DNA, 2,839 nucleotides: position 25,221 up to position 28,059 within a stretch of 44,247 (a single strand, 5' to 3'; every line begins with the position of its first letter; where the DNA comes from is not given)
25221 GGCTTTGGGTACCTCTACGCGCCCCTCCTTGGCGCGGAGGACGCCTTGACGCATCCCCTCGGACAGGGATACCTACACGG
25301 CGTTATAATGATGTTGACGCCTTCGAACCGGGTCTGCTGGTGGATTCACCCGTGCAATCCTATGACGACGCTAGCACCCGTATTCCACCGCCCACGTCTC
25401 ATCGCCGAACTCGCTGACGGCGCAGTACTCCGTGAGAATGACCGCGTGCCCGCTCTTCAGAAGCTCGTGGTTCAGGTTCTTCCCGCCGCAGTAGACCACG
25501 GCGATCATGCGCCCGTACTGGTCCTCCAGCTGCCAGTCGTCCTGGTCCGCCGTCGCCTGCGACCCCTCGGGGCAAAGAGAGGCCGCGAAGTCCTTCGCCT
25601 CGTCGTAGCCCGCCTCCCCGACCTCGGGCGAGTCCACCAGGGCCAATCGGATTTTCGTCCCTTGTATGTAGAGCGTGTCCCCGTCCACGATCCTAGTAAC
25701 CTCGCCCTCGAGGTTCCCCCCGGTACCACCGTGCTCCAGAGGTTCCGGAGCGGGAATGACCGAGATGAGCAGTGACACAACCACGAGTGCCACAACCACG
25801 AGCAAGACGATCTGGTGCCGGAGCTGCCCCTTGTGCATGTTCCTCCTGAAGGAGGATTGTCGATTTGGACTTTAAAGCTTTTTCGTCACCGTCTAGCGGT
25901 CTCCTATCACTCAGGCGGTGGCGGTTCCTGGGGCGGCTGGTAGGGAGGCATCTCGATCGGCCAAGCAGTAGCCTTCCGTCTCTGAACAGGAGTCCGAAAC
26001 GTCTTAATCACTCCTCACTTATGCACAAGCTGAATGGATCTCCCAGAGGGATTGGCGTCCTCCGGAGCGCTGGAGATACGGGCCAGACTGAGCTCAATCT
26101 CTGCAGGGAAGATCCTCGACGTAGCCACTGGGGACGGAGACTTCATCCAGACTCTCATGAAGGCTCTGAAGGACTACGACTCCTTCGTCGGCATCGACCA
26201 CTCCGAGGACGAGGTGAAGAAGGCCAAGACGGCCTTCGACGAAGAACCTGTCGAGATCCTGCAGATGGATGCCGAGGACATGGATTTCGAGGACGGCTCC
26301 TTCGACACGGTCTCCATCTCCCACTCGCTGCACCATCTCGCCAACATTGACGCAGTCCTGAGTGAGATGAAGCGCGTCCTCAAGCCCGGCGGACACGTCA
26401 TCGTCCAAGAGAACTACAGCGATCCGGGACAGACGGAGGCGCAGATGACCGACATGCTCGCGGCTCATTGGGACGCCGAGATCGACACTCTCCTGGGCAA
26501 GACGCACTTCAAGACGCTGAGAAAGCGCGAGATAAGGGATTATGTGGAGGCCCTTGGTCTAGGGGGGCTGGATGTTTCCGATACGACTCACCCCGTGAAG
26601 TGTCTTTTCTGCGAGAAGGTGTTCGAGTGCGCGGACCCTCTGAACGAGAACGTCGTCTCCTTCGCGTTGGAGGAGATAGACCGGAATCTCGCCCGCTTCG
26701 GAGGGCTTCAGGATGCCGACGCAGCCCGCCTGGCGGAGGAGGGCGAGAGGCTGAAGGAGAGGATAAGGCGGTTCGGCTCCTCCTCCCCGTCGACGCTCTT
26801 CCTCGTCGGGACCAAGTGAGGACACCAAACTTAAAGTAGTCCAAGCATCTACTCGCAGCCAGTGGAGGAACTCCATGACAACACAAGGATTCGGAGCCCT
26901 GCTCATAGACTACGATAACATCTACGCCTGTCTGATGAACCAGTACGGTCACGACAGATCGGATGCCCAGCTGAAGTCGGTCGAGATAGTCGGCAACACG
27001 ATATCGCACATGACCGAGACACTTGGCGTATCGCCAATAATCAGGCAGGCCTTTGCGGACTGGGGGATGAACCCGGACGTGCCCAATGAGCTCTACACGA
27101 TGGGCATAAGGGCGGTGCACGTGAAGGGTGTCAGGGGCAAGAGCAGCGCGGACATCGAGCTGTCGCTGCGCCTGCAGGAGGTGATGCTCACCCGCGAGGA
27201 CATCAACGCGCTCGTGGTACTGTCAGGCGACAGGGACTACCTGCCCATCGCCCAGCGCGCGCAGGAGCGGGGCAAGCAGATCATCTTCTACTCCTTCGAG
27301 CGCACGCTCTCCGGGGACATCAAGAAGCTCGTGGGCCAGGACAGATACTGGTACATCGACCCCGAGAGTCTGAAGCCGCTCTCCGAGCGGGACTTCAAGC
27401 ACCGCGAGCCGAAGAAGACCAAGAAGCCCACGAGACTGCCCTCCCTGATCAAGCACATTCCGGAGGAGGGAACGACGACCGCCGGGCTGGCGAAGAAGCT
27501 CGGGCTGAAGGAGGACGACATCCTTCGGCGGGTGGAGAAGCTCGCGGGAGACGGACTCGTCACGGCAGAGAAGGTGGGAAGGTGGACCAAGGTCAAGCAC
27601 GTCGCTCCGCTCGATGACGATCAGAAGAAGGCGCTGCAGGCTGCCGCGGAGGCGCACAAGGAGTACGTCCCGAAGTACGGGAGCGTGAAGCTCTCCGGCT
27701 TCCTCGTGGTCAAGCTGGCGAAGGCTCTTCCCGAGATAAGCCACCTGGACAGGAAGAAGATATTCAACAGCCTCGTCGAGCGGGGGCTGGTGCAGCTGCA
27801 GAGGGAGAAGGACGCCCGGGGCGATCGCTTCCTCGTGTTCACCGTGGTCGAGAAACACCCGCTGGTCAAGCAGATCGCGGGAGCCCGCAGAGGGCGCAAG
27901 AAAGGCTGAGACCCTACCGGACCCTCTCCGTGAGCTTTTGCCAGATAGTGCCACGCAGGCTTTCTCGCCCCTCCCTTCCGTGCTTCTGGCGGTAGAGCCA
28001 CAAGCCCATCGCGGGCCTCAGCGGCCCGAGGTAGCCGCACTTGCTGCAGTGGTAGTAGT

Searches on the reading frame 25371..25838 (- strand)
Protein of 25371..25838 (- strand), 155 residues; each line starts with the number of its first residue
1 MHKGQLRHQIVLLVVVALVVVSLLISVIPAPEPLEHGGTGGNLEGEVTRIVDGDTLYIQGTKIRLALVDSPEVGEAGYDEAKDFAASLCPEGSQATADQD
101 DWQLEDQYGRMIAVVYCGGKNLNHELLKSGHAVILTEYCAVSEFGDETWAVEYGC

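Call 7: search_protein_families(library=pfam, proteins=[window:25371-25838:-], max_evalue=0.001)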
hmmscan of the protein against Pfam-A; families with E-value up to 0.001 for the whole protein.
window:25371-25838:- (155 aa): 1 family
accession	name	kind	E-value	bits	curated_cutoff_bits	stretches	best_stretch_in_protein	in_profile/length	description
PF00565.23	SNase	-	4.7e-11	43.5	21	1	62-138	1-80/107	Staphylococcal nuclease homologue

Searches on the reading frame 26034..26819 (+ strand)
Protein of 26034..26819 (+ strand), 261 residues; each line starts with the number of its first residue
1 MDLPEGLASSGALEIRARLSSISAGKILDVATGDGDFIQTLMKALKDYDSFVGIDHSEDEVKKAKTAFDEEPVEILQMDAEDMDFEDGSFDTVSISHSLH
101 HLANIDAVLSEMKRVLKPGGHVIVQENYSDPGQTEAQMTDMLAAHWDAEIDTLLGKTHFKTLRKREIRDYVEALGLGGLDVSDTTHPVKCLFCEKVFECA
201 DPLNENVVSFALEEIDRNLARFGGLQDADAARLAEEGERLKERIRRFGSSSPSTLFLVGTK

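Call 6: search_protein_families(library=pfam, proteins=[window:26034-26819:+], max_evalue=0.001)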
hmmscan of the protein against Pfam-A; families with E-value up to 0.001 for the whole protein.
window:26034-26819:+ (261 aa): 10 families
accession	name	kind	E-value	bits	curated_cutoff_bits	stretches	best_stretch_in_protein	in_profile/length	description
PF08241.18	Methyltransf_11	-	1.1e-23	84.1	21.2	1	28-124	1-95/95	Methyltransferase domain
PF13649.12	Methyltransf_25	-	8.4e-22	78.1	27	1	27-120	1-97/97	Methyltransferase domain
PF13847.12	Methyltransf_31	-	2.3e-19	69.9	27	1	24-134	4-114/145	Methyltransferase domain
PF01209.24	Ubie_methyltran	-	1.6e-18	67.4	20.1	1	23-127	47-154/233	ubiE/COQ5 methyltransferase family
PF08242.18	Methyltransf_12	-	9.5e-17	62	30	1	28-122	1-98/98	Methyltransferase domain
PF13489.12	Methyltransf_23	-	2.5e-16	60.3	27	1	15-176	12-159/164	Methyltransferase domain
PF07021.18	MetW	-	5.1e-06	26.7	21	1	25-117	15-103/193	Methionine biosynthesis protein MetW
PF20922.3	Anamorsin_N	-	8.5e-05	22.8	27.1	1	83-134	45-97/163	Anamorsin, N-terminal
PF05891.18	Methyltransf_PK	-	0.00033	20.7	27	1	25-169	57-204/218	AdoMet dependent proline di-methyltransferase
PF05148.21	Methyltransf_8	-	0.0005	20.4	27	0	74-128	107-160/219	Hypothetical methyltransferase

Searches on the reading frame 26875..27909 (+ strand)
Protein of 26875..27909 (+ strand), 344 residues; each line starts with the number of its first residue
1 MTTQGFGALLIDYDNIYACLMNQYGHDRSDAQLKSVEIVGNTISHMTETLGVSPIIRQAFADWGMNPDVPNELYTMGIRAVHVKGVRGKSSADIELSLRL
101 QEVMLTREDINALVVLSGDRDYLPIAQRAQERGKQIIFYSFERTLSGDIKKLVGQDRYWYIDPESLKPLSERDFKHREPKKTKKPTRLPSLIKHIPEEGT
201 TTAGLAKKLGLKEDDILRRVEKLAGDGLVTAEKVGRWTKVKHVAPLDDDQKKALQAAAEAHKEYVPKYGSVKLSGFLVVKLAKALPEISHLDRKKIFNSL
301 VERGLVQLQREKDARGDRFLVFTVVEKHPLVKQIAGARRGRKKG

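Call 6: search_protein_families(library=pfam, proteins=[window:26875-27909:+], max_evalue=0.001)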
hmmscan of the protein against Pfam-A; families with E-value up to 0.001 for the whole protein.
window:26875-27909:+ (344 aa): 1 family
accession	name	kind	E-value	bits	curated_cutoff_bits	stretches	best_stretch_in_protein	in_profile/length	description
PF01936.24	NYN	-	1.1e-13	52.4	24.2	1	8-143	3-127/145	NYN domain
